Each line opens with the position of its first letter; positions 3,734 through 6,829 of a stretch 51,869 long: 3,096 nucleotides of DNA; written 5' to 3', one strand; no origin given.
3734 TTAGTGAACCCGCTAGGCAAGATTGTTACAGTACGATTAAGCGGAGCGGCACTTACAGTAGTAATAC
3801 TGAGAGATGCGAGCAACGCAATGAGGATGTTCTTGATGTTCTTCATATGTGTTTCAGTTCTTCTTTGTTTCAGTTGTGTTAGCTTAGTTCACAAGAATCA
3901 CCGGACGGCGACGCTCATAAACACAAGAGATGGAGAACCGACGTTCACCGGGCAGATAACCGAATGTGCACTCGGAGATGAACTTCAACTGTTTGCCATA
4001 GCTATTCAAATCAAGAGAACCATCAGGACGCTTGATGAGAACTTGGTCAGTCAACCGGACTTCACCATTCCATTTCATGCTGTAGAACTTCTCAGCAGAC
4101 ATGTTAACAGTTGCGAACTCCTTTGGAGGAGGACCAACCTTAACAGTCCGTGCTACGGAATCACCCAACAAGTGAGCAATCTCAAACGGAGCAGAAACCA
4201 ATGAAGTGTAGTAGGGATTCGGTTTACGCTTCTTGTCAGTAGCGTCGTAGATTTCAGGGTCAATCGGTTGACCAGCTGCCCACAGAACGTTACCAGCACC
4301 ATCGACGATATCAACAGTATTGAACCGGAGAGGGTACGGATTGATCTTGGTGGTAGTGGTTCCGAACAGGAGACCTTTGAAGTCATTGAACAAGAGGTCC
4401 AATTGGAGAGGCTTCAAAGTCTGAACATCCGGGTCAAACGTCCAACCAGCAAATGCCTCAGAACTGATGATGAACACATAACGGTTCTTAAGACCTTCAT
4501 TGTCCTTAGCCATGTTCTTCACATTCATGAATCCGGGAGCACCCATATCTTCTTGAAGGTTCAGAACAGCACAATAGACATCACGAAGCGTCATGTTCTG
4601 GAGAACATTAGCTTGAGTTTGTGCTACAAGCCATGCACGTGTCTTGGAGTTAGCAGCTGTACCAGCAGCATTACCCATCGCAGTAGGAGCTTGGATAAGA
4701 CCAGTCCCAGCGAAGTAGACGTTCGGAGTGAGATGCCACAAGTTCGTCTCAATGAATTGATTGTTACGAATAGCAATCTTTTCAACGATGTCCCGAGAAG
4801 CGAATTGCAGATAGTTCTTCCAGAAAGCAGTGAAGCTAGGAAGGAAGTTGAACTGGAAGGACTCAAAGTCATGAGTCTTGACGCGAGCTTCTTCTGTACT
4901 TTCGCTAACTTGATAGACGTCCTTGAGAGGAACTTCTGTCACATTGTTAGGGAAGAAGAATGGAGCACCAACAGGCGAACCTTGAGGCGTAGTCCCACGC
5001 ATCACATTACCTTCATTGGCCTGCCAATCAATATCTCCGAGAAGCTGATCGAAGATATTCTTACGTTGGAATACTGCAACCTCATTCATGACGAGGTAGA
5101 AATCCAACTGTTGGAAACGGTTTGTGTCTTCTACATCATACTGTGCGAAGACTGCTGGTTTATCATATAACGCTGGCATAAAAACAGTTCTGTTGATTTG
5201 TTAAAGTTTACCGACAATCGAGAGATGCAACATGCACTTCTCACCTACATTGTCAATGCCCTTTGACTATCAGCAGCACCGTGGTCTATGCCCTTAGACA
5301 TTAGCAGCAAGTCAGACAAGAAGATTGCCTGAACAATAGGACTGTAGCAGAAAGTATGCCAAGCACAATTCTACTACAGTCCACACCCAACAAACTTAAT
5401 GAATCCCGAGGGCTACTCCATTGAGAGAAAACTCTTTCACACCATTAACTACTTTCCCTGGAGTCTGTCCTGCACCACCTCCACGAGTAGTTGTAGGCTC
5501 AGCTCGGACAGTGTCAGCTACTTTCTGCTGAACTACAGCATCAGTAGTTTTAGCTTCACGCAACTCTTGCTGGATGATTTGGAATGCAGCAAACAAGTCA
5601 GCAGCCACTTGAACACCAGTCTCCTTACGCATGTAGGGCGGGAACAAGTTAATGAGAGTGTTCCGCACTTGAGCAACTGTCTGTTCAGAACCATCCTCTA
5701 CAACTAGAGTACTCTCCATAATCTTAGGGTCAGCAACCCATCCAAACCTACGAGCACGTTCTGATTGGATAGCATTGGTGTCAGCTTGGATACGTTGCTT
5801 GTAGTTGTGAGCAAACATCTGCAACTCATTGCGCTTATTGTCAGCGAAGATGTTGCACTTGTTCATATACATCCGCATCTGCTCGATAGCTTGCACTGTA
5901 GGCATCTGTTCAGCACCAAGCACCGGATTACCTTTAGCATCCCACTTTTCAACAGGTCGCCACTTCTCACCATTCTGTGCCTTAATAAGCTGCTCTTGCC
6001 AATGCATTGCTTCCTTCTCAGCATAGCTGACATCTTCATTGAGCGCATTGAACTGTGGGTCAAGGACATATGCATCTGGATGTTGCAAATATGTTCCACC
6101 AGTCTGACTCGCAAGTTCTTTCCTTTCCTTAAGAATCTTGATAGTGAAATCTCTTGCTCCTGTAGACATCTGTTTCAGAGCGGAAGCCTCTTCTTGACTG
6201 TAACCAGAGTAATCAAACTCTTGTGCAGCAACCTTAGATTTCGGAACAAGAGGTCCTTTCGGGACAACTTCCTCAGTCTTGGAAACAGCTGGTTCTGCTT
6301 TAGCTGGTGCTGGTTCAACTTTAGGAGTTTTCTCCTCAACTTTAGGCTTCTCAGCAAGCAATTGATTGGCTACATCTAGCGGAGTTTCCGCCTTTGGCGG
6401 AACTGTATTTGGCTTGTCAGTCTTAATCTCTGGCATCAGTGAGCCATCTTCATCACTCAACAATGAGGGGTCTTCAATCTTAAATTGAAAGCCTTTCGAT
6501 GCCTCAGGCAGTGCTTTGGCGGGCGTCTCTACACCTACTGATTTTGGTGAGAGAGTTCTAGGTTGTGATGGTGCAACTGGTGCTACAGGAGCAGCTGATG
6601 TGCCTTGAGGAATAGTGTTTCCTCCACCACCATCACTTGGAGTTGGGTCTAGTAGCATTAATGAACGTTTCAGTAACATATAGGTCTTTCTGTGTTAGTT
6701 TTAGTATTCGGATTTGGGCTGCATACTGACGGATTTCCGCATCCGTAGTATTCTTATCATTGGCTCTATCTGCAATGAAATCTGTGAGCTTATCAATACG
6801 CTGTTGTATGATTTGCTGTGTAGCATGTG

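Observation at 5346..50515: Genome-wide, gene-co-oriented set of -24/-12 promoter motifs (TGGCAY-N5-hTGCT)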

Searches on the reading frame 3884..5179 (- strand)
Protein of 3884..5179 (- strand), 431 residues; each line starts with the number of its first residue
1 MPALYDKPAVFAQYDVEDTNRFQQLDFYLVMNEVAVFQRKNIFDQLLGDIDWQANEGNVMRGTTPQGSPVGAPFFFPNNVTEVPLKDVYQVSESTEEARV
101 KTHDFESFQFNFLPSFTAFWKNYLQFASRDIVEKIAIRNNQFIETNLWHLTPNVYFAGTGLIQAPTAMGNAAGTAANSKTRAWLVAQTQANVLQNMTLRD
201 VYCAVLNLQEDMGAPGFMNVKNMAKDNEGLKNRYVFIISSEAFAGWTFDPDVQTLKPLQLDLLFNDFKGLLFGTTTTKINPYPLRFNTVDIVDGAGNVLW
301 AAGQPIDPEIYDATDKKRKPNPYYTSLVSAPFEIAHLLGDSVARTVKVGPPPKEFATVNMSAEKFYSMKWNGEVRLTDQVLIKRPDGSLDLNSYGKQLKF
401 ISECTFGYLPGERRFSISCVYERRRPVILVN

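Call 9: search_protein_families(library=phrogs, proteins=[window:3884-5179:-], max_evalue=0.001)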
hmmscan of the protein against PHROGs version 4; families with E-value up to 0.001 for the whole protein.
window:3884-5179:- (431 aa): 0 families

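Call 12: search_protein_families(library=pfam, proteins=[window:3884-5179:-], max_evalue=0.01)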
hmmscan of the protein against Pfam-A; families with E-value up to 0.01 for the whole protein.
window:3884-5179:- (431 aa): 0 families

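Call 30: find_homologous_proteins(query=window:3884-5179:-, max_evalue=0.00001)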
Query window:3884-5179:- (431 aa): 384 proteins with E <= 0.00001 among 5273 candidates; the best 120 are listed.
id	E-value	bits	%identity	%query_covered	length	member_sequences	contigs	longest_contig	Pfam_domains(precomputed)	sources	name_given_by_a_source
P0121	6.6e-293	989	99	100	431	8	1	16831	-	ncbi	-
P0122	3.1e-256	868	87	100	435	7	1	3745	-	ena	-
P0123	9.3e-241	817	81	100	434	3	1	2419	-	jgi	jgi:hypothetical protein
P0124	1.5e-239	813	82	100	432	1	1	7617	-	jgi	jgi:hypothetical protein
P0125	6.2e-239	811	82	100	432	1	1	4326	-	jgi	jgi:hypothetical protein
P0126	1.2e-238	810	80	100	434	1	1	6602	-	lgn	-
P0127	8.6e-238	807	81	100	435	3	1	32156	-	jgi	-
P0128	2.3e-230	783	79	100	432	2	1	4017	-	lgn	-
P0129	1.5e-227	774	78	100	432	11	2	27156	-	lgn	-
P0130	1.1e-226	771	78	100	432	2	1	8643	-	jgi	jgi:hypothetical protein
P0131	8.1e-224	761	77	100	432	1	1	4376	-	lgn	-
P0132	6.8e-223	758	77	100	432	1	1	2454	-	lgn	-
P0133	2.1e-218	744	76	100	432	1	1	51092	-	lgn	-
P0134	5.5e-217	739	75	100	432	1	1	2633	-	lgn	-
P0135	8.2e-213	725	74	100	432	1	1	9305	-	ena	-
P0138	4.8e-197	673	68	100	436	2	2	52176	-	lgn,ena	-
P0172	8.4e-185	633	65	100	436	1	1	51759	-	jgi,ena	-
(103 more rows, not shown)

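Call 31: find_encoding_contigs(protein=P0133, flank=10000, max_places=1)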
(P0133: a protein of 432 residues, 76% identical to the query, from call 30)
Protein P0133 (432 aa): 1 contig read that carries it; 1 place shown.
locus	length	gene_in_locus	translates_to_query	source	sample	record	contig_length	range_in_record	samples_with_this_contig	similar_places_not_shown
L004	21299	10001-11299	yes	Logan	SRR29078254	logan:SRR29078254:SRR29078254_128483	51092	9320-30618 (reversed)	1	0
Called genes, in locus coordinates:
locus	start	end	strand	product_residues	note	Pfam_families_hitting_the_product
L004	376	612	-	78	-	-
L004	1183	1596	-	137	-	-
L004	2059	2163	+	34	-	-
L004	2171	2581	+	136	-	-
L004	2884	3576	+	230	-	PF00929:RNase_T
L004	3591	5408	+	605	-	-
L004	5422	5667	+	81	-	-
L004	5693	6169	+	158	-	PF13392:HNH_3 (weak), PF00847:AP2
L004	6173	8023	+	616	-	-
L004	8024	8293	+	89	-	-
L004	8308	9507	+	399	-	-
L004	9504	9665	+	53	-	-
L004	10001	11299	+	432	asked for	-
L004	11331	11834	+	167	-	-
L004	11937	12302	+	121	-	-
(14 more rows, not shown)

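Call 32: find_encoding_contigs(protein=P0138, flank=10000, max_places=1)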
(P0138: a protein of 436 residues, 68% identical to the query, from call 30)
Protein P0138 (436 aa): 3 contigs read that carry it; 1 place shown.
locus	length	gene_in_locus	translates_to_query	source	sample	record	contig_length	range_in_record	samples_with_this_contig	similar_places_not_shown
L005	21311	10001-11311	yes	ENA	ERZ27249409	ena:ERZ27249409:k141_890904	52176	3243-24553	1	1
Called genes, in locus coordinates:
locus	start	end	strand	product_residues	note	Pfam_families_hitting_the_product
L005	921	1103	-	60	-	-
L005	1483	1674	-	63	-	-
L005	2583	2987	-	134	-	-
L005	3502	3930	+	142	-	-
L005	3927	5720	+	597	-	-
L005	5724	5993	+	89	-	-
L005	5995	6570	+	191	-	PF00929:RNase_T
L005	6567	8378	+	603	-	-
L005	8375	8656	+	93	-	-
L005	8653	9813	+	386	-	-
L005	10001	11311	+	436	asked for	-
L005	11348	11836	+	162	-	-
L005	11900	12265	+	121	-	-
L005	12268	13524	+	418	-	-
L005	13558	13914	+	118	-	-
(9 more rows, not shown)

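Call 33: find_encoding_contigs(protein=P0127, flank=10000, max_places=1)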
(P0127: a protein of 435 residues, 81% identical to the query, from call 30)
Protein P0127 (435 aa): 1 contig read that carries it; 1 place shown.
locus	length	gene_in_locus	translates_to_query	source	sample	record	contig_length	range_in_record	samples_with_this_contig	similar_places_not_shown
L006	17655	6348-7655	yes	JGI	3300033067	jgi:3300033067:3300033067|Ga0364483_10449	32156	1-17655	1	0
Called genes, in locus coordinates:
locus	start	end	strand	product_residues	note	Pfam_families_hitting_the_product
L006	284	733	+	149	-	-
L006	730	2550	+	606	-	-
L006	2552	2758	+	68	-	-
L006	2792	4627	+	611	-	-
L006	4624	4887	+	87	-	-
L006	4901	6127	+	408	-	-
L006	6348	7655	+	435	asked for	-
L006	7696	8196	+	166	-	-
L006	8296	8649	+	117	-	-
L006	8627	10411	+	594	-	-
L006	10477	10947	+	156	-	-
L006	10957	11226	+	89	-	-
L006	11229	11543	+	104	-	-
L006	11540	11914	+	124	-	-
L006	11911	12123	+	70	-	-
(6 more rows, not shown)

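Call 34: find_encoding_contigs(protein=P0172, flank=10000, max_places=1)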
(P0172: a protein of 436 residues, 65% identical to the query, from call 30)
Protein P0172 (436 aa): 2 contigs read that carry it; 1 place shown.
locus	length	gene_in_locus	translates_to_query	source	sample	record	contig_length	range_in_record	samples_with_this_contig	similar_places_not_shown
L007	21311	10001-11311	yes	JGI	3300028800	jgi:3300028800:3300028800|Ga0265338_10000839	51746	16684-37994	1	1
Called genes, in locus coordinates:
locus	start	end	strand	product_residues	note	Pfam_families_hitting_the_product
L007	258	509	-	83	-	-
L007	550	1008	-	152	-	-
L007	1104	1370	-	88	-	-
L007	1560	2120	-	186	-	-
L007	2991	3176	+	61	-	-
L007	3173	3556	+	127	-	-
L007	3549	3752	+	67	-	-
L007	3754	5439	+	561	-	-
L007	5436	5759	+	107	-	-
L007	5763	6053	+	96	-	-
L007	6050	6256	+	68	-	-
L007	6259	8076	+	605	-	-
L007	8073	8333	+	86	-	-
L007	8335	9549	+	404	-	-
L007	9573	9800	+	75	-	-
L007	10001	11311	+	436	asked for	-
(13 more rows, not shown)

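Call 44: search_solved_structures(query=window:3884-5179:-, max_evalue=1)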
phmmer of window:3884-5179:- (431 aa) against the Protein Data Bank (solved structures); distinct sequences matched with E-value up to 1: 1.
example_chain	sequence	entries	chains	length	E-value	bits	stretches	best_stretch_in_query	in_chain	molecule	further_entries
9srw_E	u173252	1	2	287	0.7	12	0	87-158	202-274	Mlc titration factor A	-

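Call 52: find_related_loci(query=A1, collection=genome_contigs, flank=10000)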
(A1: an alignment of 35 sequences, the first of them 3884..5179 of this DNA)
Query A1 (431 aa) in genome_contigs; peptide patterns used: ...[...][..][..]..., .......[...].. (x = any residue, [..] = any of these).
69 stretches matched a pattern, but none encodes a relative of the query by tblastn (E <= 1e-3).

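Call 53: find_related_loci(query=A1, collection=viral_contigs, flank=10000)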
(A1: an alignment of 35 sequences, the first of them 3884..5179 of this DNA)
Query A1 (431 aa) in viral_contigs; peptide patterns used: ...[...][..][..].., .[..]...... (x = any residue, [..] = any of these).
107 stretches matched a pattern; 43 encode a relative of the query (tblastn E <= 1e-3); 43 distinct loci.
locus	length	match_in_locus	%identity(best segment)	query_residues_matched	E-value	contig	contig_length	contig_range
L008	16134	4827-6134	67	1-427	0e+0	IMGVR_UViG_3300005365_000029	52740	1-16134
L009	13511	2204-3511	67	1-427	0e+0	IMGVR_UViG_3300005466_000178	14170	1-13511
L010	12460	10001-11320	66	1-430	0e+0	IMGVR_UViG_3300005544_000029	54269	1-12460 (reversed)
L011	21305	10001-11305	65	1-430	0e+0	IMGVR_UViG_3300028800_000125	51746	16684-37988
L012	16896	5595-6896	66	1-428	0e+0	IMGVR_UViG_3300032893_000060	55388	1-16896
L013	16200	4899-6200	63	1-428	0e+0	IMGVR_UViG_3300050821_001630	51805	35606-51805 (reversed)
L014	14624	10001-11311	63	1-430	1e-176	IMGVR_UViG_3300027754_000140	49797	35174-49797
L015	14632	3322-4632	62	1-426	1e-175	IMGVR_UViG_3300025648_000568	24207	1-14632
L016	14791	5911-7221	62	1-426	1e-175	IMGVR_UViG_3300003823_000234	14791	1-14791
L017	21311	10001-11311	60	1-426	4e-170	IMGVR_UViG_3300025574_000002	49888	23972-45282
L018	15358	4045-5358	61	1-426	7e-169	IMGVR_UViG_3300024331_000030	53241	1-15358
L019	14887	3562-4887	58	1-430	5e-164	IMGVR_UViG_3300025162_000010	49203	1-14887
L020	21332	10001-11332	56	1-431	7e-161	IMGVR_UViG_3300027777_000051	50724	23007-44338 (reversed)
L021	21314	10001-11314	57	1-428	1e-160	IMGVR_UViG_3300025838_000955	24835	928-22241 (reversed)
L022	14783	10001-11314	57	1-428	1e-160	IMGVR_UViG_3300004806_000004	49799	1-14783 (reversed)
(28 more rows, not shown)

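Call 65: predict_structure(alignment_id=A1)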
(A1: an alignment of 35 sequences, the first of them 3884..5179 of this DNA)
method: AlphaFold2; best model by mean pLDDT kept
length: 431 residues; sequences in the alignment: 35
mean_pLDDT: 59.6   pTM: 0.61
mean pLDDT of the five models: 59.6, 57.4, 56.8, 55.4, 52.3
residues with pLDDT >= 90: 40; 70-90: 134; 50-70: 70; < 50: 187
segments of 3 or more residues with pLDDT < 50: 1-40, 50-71, 80-98, 106-129, 223-226, 251-253, 255-272, 348-385, 387-402
pLDDT, mean of each block of 10 residues (from residue 1): 28 36 32 31 63 31 29 56 34 36 46 35 40 65 84 90 86 83 92 85 86 79 53 83 67 46 41 70 88 85 83 65 85 90 62 36 35 26 44 38 61 88 70 43
secondary structure, 60 per line:
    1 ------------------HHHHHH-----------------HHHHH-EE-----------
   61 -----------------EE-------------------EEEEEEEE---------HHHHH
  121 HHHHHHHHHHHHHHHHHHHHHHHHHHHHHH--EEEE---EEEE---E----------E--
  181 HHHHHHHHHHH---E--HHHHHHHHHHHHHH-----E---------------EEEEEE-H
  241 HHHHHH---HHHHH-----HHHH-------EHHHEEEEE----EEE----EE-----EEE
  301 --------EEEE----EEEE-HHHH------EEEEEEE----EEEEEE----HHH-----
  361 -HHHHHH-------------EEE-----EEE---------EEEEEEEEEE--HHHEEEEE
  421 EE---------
elements in order: H19-24 H42-46 E99-106 H116-150 E153-156 E160-163 H181-191 H198-211 E233-238 H240-246 H250-254 H260-263 E275-279 E284-286 E298-300 E309-312 E317-320 H322-325 E332-338 E343-348 H362-367 E381-383 E389-391 E401-410 E416-422

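Call 70: fold_search(model_id=the predicted structure, library=pdb)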
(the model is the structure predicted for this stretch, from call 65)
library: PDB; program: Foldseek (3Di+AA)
matches with E <= 10: 447; with E <= 0.001: 37
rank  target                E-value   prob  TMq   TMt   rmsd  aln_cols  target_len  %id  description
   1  8h89_C                1.4e-06  1.00  0.34  0.39  18.2       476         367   11  Capsid of Ralstonia phage GP4 (released 2022-11-16)
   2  9jwb_A                3.8e-06  1.00  0.38  0.45  17.9       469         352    9  Cyanophage A4 capsid asymmetric unit (released 2025-04-09)
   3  9jwb_B                6.3e-06  1.00  0.35  0.41  18.5       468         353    9  Cyanophage A4 capsid asymmetric unit (released 2025-04-09)
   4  9vye_A                1.1e-05  1.00  0.32  0.36  15.0       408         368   10  Cyanopodophage Pan3 capsid (released 2025-11-26)
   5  9e99_A                1.3e-05  1.00  0.32  0.34  12.1       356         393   10  Cryo-EM reconstruction of Escherichia phage N4 capsid (released 2025-02-19)
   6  9ncf_C                2.0e-05  0.95  0.23  0.26  23.0       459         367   10  Icosahedral capsid assembly of phage JohannRWettstein (Bas63) (released 2025-11-19)
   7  9ncf_A                2.4e-05  0.97  0.25  0.29  21.0       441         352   10  Icosahedral capsid assembly of phage JohannRWettstein (Bas63) (released 2025-11-19)
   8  9eg4_A                2.6e-05  1.00  0.31  0.42  16.1       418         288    9  Cryo-EM structure of the icosahedral capsid of LME-1 phage (released 2025-04-16)
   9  8h89_B                2.7e-05  1.00  0.36  0.41  15.7       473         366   11  Capsid of Ralstonia phage GP4 (released 2022-11-16)
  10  9e99_B                4.5e-05  1.00  0.31  0.33  12.4       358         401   11  Cryo-EM reconstruction of Escherichia phage N4 capsid (released 2025-02-19)
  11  8h89_D                5.7e-05  1.00  0.33  0.37  17.5       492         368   11  Capsid of Ralstonia phage GP4 (released 2022-11-16)
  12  9lbz_d                7.3e-05  1.00  0.31  0.35  13.0       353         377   11  unique-vertex of mature phage N4 (released 2025-04-16)
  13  8h89_A                8.3e-05  0.99  0.28  0.31  13.3       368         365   12  Capsid of Ralstonia phage GP4 (released 2022-11-16)
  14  9d7z_I                9.3e-05  1.00  0.35  0.39  17.3       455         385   11  Shigella flexneri bacteriophage Moo19 Icosahedral Reconstruction (released 2025-01-15)
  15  6iaw_B                1.1e-04  0.87  0.22  0.24  24.0       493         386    8  Structure of head fiber and inner core protein gp22 of native bacteriophage P68 (released 2019-11-06)
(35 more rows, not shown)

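Call 98: search_dna_similar(query=window:3884-5179:-, collection=phages, mode=protein, max_evalue=0.001, max_rows=15)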
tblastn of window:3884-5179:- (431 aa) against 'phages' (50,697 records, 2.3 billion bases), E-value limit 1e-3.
No match.

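Call 113: find_encoding_contigs(protein=P0121, flank=10000, max_places=2)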
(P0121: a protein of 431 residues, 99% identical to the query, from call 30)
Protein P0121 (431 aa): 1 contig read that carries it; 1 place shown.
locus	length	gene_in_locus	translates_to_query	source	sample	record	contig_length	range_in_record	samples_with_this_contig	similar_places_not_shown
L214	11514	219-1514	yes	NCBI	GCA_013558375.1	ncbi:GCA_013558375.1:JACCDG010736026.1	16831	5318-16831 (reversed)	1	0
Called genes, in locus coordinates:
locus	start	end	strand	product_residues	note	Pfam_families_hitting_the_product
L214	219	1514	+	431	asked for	-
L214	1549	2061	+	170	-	-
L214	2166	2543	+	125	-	-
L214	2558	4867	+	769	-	-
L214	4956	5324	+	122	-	-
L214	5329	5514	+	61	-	-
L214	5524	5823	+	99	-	-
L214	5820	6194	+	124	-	-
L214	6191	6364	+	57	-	-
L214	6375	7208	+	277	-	-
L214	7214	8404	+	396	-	-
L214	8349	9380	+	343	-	-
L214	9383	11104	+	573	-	-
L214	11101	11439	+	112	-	-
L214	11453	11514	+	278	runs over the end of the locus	-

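Call 114: list_cluster_members(proteins=[P0121, P0114, P0042, window:23592-24461:+])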
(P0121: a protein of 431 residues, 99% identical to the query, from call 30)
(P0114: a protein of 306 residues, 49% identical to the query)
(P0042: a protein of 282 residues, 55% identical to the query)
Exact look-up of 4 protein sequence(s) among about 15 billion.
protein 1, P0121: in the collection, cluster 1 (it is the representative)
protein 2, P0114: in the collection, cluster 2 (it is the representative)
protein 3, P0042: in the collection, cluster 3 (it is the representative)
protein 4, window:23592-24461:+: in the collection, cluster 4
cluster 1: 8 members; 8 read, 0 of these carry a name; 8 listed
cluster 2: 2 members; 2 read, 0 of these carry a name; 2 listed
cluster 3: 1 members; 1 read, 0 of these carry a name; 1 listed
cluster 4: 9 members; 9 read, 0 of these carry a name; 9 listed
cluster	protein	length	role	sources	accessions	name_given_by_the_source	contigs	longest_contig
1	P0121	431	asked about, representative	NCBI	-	-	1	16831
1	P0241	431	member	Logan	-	-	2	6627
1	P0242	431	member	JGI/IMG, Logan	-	-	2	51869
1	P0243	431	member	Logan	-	-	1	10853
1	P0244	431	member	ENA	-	-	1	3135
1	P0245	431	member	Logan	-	-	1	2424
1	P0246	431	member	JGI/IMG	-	-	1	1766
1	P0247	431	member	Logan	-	-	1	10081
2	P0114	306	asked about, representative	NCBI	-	-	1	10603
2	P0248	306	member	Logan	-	-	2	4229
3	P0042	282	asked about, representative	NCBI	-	-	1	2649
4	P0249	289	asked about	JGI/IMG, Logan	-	-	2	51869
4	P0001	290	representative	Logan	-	-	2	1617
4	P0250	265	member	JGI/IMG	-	-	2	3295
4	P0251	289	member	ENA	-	-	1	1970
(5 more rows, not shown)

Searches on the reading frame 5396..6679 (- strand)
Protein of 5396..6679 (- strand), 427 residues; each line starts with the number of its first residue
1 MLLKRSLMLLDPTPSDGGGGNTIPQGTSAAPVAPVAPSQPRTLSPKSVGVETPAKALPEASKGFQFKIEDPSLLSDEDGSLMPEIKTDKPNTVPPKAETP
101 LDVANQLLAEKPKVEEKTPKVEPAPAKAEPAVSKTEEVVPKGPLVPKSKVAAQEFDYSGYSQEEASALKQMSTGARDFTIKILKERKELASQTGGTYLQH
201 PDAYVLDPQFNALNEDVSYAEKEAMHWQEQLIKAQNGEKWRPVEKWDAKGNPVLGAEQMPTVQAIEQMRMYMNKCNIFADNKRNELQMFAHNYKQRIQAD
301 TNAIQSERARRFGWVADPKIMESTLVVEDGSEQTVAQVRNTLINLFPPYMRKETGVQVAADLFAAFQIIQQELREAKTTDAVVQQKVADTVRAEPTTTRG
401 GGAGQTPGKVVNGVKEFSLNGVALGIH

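Call 9: search_protein_families(library=phrogs, proteins=[window:5396-6679:-], max_evalue=0.001)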
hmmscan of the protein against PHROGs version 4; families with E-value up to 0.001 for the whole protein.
window:5396-6679:- (427 aa): 0 families

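Call 12: search_protein_families(library=pfam, proteins=[window:5396-6679:-], max_evalue=0.01)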
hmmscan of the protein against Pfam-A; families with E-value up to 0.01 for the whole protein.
window:5396-6679:- (427 aa): 0 families

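Call 102: search_protein_families(library=pfam, proteins=[window:5396-6679:-], max_evalue=10)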
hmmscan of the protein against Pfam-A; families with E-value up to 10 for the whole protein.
window:5396-6679:- (427 aa): 0 families
